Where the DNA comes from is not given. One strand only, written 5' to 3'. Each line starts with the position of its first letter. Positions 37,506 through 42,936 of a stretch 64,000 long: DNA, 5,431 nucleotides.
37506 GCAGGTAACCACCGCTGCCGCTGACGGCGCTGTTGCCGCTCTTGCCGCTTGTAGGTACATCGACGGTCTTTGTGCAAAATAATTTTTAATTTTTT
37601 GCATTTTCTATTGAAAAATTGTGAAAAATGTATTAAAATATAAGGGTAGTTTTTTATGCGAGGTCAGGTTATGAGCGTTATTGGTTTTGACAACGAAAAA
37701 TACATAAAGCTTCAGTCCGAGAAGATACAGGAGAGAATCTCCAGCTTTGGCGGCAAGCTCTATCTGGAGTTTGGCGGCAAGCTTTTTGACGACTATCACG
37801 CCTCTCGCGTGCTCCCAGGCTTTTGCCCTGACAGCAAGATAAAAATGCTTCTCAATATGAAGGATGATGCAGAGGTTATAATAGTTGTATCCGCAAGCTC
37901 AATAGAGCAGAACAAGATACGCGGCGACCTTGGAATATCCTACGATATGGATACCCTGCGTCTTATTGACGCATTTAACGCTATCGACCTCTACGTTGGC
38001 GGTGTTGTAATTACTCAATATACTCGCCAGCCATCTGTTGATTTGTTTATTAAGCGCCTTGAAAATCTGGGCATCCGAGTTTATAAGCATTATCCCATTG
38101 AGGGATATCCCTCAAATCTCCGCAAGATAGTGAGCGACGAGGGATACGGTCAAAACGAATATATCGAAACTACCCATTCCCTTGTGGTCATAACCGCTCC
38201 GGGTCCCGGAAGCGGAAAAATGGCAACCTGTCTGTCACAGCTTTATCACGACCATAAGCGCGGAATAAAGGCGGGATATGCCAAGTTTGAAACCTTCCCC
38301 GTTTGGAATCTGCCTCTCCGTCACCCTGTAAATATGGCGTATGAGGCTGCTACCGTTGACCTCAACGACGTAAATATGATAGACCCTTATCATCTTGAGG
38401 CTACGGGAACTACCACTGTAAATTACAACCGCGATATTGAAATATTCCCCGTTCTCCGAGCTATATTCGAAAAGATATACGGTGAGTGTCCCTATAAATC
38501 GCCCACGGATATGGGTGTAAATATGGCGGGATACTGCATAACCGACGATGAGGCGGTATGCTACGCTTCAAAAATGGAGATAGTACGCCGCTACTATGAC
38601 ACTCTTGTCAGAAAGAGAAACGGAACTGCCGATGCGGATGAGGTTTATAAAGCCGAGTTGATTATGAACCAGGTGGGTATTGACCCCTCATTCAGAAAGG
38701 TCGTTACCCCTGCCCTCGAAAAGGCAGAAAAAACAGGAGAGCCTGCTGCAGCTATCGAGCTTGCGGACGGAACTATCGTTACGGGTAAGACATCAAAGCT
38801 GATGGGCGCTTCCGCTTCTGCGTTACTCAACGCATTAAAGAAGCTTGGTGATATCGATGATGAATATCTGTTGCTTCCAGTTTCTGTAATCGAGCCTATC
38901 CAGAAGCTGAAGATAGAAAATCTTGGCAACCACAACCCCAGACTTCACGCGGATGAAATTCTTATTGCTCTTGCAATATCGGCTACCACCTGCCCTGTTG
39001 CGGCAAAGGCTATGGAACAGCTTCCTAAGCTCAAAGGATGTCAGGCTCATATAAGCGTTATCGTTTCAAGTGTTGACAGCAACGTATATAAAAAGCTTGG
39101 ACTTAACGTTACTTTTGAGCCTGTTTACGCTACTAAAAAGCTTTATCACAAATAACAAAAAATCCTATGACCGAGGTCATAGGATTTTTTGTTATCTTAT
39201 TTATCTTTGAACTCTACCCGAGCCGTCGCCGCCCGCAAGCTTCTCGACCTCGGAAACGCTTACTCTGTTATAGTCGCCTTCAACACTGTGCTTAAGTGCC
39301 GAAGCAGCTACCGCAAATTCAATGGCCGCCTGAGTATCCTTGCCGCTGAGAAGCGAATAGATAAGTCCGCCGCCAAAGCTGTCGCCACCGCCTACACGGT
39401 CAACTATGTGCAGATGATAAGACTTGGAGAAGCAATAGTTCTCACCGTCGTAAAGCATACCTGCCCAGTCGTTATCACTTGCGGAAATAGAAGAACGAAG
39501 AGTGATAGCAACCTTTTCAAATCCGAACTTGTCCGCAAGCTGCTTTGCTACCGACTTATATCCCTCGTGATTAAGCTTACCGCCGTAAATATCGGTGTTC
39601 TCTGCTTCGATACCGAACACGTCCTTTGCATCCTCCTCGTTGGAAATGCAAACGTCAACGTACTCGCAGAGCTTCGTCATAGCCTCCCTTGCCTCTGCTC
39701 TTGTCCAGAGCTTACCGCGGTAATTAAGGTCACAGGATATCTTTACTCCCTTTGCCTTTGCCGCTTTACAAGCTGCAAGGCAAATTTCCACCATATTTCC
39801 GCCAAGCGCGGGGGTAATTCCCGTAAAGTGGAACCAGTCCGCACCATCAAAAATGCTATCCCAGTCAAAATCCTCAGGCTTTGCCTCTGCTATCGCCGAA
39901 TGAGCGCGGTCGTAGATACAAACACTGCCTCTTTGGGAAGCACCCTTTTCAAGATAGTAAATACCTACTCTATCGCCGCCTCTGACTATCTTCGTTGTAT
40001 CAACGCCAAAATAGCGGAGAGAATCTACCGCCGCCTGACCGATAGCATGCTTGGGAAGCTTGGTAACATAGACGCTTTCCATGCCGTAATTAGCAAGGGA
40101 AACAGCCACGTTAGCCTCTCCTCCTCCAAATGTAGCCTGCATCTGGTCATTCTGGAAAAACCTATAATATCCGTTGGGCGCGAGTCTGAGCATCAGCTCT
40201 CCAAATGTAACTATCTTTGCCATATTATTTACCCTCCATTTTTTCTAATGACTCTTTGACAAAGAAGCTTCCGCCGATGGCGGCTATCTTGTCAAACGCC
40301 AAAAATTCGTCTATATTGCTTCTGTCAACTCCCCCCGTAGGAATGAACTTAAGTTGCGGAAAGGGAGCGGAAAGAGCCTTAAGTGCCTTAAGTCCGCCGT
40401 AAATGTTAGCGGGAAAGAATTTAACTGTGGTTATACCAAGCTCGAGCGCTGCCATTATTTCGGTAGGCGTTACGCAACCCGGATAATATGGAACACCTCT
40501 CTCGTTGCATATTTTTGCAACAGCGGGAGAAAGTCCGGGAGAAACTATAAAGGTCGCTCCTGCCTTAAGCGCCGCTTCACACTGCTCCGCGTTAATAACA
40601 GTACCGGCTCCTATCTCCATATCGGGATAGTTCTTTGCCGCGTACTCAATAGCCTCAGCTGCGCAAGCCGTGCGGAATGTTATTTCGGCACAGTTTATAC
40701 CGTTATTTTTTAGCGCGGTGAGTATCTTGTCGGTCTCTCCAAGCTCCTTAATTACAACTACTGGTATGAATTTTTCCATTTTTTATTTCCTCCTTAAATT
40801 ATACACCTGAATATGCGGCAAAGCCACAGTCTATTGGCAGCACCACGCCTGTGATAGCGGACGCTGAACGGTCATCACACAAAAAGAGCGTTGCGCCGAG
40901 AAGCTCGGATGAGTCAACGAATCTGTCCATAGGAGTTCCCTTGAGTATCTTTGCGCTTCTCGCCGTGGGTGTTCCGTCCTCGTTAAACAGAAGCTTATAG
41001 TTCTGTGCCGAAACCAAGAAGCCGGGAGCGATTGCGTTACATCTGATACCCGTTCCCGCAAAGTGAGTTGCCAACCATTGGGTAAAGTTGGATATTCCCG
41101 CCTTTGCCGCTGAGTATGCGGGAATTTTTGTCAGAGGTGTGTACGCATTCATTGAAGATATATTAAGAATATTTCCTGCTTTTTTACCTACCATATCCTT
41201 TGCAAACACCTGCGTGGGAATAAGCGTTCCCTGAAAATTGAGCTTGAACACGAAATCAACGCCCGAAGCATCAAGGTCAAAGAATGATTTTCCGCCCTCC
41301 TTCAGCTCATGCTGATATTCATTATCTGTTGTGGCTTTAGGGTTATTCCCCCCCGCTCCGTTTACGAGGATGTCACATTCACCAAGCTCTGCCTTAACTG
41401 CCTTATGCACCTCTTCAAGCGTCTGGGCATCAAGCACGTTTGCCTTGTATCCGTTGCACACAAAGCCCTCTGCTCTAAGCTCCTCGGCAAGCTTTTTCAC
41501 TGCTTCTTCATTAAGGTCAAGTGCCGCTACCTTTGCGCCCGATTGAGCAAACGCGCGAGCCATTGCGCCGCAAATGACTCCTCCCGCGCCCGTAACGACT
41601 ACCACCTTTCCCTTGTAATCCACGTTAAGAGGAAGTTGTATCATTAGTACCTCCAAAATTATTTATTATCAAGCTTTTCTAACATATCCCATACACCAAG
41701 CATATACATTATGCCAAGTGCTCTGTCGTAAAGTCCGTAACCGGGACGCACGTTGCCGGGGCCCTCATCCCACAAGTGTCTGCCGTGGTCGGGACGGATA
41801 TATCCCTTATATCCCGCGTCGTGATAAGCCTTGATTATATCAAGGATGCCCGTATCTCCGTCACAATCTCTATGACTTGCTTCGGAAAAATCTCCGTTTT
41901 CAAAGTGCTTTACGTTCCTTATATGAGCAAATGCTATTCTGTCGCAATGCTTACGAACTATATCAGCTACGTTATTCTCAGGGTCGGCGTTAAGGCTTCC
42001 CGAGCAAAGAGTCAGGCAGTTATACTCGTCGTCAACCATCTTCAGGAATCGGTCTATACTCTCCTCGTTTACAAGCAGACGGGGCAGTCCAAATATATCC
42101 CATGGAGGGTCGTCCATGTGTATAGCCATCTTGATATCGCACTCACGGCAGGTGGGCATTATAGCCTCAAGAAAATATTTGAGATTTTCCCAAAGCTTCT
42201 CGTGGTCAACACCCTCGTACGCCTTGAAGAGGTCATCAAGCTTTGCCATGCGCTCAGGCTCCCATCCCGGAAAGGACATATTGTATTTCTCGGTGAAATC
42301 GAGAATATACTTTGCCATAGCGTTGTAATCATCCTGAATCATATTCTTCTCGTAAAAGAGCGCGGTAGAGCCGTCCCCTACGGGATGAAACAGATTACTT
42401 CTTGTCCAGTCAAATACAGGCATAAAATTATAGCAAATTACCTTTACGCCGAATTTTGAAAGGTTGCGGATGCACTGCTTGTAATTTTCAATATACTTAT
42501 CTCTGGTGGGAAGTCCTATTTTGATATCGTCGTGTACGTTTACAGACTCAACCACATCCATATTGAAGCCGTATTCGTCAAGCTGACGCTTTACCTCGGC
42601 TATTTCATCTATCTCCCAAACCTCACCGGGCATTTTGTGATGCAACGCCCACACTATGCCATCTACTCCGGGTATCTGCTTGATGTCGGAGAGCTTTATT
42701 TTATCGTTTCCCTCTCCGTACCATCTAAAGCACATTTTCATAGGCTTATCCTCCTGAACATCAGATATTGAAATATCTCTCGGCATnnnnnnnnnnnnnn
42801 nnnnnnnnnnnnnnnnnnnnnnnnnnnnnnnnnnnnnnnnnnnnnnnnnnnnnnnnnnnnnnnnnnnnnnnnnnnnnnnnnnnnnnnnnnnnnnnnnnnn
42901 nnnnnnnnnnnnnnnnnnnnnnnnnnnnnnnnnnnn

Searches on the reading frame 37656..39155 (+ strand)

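Call 49: search_protein_families(library=pfam, proteins=[window:37656-39155:+], max_evalue=0.000001)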
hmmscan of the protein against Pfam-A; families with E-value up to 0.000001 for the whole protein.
window:37656-39155:+ (499 aa): 2 families
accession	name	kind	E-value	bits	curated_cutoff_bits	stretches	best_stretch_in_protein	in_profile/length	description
PF08903.17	DUF1846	-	2.1e-180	599.2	27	1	9-340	1-332/333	Domain of unknown function DUF1846, N-terminal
PF20921.3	DUF1846_C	-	8.5e-67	224.1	27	1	347-497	3-153/153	Domain of unknown function DUF1846, C-terminal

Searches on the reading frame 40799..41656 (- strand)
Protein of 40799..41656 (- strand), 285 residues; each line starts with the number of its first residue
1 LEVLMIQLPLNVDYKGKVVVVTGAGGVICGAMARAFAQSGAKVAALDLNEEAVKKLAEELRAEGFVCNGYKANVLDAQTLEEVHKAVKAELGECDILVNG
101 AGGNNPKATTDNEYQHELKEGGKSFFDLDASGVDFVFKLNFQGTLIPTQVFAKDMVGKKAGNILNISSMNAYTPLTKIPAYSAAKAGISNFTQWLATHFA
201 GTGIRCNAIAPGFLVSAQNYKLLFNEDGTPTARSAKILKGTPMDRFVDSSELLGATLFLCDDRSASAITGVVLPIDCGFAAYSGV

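Call 50: search_protein_families(library=pfam, proteins=[window:40799-41656:-], max_evalue=0.000001)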
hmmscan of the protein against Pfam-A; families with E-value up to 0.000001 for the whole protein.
window:40799-41656:- (285 aa): 2 families
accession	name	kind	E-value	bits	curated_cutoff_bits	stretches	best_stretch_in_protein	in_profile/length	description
PF00106.31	adh_short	-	9.4e-43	146.4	26.6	1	17-217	1-185/195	short chain dehydrogenase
PF13561.12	adh_short_C2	-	3.9e-39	135.1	27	1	28-279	8-235/236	Enoyl-(Acyl carrier protein) reductase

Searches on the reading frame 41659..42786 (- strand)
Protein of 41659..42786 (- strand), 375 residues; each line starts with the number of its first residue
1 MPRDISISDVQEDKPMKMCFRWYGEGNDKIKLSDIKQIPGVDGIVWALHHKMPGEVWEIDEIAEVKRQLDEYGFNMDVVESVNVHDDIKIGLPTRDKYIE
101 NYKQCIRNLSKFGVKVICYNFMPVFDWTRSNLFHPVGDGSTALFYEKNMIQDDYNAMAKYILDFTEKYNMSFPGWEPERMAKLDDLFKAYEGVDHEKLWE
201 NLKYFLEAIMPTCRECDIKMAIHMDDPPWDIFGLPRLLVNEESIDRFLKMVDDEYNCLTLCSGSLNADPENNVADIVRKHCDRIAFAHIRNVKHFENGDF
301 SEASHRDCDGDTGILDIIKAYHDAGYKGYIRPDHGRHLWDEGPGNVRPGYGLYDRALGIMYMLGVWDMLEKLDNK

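Call 50: search_protein_families(library=pfam, proteins=[window:41659-42786:-], max_evalue=0.000001)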
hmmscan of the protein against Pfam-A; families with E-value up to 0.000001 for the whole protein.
window:41659-42786:- (375 aa): 2 families
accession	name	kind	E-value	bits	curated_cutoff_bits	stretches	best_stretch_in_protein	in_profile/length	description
PF03786.19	UxuA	-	1.9e-151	504.3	23.7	1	16-371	1-352/352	D-mannonate dehydratase (UxuA)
PF01261.30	AP_endonuc_2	-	1.6e-07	31.8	31.1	0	40-127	8-93/249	Xylose isomerase-like TIM barrel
